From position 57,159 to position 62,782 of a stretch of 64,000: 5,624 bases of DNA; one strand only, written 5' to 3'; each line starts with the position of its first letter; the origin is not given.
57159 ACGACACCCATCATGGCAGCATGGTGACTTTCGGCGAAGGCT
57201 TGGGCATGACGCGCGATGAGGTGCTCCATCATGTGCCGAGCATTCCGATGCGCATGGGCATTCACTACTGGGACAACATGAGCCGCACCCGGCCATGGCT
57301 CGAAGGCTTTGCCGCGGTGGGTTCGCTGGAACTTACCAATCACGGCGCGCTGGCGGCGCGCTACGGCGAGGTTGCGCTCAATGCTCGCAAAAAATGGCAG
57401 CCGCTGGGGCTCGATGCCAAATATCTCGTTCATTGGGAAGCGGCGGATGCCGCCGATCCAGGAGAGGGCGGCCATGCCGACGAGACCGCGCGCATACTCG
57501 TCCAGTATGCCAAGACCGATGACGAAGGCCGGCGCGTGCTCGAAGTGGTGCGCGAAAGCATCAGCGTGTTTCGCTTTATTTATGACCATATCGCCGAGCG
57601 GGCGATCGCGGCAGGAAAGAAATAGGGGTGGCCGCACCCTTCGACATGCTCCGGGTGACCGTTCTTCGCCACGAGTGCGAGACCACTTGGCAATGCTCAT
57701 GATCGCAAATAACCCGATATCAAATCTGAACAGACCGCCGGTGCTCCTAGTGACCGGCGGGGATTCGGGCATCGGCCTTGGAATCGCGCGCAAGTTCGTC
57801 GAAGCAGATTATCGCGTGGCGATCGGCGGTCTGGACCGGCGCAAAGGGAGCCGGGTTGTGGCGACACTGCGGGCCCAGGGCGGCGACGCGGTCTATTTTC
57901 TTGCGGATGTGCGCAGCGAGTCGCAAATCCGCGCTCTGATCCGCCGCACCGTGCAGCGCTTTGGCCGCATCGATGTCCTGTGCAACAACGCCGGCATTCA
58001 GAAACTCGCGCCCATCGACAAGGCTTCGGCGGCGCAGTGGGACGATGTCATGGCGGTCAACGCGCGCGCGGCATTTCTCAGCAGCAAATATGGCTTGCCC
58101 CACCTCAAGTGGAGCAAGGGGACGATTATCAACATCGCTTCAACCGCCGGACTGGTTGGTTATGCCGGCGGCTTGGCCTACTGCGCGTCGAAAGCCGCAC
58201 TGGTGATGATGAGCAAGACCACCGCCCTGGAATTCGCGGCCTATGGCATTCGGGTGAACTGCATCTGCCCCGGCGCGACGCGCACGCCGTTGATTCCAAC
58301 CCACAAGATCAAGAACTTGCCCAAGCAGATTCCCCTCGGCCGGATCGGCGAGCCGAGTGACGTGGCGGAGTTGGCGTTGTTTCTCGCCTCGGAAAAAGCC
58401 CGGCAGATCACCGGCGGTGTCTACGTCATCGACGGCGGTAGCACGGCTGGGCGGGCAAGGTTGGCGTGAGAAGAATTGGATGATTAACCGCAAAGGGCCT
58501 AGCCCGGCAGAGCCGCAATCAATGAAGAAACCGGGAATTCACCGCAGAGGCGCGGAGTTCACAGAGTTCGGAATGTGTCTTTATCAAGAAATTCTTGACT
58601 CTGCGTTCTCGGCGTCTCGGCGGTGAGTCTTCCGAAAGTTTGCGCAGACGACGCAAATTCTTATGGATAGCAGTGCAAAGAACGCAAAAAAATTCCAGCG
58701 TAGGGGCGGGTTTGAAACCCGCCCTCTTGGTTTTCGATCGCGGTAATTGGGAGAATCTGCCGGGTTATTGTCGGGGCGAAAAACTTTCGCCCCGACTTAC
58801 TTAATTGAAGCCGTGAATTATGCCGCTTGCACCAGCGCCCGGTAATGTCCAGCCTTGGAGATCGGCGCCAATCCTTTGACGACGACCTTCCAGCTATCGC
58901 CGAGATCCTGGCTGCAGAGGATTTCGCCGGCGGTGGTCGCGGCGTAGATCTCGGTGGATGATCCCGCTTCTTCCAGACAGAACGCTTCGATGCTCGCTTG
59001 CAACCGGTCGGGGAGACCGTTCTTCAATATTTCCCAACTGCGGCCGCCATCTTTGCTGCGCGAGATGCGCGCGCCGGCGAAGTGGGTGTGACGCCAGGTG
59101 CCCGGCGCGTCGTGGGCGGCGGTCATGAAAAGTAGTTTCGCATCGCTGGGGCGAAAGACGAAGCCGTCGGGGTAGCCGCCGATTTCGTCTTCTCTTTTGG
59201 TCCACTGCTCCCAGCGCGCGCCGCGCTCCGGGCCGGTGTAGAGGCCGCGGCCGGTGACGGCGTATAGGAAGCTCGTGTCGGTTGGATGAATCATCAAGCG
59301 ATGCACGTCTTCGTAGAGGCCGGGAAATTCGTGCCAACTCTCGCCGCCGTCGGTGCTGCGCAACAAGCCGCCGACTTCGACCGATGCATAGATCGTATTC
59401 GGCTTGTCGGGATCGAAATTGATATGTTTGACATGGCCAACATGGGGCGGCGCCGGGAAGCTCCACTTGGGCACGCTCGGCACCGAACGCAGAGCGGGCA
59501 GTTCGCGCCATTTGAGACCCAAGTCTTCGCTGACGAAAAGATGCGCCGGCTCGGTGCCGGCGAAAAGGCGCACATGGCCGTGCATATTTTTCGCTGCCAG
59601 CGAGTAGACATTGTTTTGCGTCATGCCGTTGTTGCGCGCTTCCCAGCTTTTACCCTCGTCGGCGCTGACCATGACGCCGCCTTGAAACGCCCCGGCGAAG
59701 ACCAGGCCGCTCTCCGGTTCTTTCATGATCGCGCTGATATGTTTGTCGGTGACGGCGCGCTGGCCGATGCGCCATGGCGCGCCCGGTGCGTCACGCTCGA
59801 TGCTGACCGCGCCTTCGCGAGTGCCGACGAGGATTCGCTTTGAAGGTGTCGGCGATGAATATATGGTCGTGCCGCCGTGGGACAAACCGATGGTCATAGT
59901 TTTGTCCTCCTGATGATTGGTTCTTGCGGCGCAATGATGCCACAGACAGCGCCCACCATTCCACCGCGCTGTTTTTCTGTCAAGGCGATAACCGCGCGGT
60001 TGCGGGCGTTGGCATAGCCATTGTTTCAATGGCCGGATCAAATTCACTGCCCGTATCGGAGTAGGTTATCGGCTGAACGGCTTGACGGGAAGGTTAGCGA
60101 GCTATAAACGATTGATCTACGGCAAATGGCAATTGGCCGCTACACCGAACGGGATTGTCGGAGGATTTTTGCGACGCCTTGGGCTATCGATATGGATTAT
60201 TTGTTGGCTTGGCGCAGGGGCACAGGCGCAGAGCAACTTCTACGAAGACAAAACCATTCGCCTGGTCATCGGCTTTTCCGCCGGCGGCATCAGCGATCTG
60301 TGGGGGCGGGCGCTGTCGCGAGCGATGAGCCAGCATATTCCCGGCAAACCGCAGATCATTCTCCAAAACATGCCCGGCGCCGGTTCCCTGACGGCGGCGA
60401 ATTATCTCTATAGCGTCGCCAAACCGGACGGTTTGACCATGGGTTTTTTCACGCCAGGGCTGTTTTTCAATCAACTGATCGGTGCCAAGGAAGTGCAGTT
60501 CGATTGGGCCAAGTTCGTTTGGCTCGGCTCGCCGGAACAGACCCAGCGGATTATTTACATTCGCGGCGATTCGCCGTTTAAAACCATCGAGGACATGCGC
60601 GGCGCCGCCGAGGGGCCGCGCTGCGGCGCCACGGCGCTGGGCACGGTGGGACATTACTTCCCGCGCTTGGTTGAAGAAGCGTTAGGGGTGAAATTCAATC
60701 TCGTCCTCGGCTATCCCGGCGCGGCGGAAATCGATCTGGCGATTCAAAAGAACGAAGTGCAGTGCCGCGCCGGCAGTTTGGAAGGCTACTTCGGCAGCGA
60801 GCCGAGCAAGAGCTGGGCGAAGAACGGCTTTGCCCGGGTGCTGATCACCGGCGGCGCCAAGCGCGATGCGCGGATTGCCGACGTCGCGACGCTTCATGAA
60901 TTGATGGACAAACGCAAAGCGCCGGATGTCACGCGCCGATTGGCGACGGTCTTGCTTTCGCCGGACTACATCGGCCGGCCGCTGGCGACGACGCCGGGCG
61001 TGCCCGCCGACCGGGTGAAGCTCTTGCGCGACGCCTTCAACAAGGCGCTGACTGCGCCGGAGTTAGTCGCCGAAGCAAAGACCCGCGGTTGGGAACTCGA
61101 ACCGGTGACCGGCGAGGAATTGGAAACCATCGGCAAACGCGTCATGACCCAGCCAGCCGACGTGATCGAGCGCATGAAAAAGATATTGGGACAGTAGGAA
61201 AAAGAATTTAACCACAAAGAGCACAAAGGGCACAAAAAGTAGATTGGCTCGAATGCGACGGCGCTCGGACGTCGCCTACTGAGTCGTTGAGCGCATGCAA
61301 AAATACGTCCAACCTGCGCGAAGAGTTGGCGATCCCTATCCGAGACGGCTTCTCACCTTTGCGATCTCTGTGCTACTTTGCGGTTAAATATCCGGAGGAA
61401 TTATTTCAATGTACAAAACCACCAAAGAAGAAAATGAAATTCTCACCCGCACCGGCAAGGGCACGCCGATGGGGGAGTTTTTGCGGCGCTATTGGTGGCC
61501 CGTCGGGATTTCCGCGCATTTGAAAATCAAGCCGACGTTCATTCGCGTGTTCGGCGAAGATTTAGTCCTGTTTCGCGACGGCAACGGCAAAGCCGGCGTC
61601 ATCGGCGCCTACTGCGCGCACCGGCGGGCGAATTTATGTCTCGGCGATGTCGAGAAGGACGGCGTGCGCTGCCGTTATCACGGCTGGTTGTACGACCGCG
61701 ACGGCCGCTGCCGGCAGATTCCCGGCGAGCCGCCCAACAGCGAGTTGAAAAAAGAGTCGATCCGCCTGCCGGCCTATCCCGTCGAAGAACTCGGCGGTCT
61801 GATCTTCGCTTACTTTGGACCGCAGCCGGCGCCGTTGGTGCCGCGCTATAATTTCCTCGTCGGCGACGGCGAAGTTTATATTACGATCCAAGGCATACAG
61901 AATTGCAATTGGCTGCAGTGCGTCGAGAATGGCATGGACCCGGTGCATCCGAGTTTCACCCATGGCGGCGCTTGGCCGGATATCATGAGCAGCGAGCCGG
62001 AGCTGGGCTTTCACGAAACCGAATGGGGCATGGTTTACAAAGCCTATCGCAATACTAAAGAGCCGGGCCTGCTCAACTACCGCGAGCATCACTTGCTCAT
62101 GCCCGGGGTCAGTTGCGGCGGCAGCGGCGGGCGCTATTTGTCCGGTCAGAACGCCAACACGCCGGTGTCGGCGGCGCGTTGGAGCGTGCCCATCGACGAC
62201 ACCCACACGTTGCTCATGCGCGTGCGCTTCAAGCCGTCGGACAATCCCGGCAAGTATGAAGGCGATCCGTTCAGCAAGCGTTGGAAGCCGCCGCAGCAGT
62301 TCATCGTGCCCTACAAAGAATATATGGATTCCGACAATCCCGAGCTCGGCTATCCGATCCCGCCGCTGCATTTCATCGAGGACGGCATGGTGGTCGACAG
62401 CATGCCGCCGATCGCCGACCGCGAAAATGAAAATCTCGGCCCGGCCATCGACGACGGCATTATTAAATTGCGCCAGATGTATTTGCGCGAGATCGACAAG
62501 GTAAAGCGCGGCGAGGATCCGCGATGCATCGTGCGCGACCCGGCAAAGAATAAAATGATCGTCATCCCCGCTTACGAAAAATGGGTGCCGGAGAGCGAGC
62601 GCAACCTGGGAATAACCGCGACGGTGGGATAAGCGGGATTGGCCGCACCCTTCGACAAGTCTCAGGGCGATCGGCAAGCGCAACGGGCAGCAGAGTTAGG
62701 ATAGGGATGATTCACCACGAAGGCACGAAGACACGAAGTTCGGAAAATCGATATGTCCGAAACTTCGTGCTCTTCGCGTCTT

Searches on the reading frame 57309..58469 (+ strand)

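Call 97: search_protein_families(library=pfam, proteins=[window:57309-58469:+], max_evalue=0.001)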
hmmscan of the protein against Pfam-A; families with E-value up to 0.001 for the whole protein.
window:57309-58469:+ (386 aa): 3 families
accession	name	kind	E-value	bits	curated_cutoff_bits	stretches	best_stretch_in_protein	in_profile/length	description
PF13561.12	adh_short_C2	-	1.7e-60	205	27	1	152-379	5-236/236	Enoyl-(Acyl carrier protein) reductase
PF00106.31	adh_short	-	6.5e-56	189.4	26.6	1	145-328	2-186/195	short chain dehydrogenase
PF08659.16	KR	-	2.7e-10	40.9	22.6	1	146-298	3-156/180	KR domain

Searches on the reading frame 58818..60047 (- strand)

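Call 97: search_protein_families(library=pfam, proteins=[window:58818-60047:-], max_evalue=0.001)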
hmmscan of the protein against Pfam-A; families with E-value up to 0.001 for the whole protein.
window:58818-60047:- (409 aa): 4 families
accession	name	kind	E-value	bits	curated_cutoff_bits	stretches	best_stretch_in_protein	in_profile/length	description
PF15902.12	Sortilin-Vps10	-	3.8e-14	52.8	33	2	228-343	3-114/446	Sortilin, neurotensin receptor 3,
PF02012.26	BNR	-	6.3e-11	41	27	0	230-239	2-11/12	BNR/Asp-box repeat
PF14870.12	PSII_BNR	-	4.4e-09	36.4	27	0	92-193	9-107/303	Photosynthesis system II assembly factor YCF48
PF13088.12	BNR_2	-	0.00013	21.8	31.4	0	229-387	85-249/277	BNR repeat-like domain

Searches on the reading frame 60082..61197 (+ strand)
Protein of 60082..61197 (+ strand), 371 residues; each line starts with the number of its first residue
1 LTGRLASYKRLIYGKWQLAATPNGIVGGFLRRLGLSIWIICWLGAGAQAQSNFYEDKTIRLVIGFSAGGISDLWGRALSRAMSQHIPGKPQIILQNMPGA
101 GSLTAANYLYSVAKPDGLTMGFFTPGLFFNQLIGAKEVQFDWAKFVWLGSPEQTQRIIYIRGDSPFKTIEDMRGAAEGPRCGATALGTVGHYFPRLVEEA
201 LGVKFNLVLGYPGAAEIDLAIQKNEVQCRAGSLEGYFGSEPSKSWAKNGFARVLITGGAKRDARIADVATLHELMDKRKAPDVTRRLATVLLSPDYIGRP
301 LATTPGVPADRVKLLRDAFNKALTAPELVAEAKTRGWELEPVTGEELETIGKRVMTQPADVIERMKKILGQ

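Call 97: search_protein_families(library=pfam, proteins=[window:60082-61197:+], max_evalue=0.001)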
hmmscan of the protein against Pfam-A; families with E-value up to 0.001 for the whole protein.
window:60082-61197:+ (371 aa): 1 family
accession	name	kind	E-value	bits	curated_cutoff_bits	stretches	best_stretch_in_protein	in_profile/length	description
PF03401.19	TctC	-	3.3e-07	30.5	27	1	88-343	14-248/274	Tripartite tricarboxylate transporter family receptor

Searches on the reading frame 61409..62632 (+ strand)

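Call 97: search_protein_families(library=pfam, proteins=[window:61409-62632:+], max_evalue=0.001)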
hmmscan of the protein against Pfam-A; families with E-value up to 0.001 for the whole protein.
window:61409-62632:+ (407 aa): 2 families
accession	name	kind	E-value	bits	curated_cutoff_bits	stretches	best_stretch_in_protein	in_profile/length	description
PF00355.32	Rieske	-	5.8e-19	68.2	20.3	1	29-109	2-83/88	Rieske [2Fe-2S] domain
PF19301.5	LigXa_C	-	1.5e-05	24.7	27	0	327-374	212-258/304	LigXa C-terminal domain like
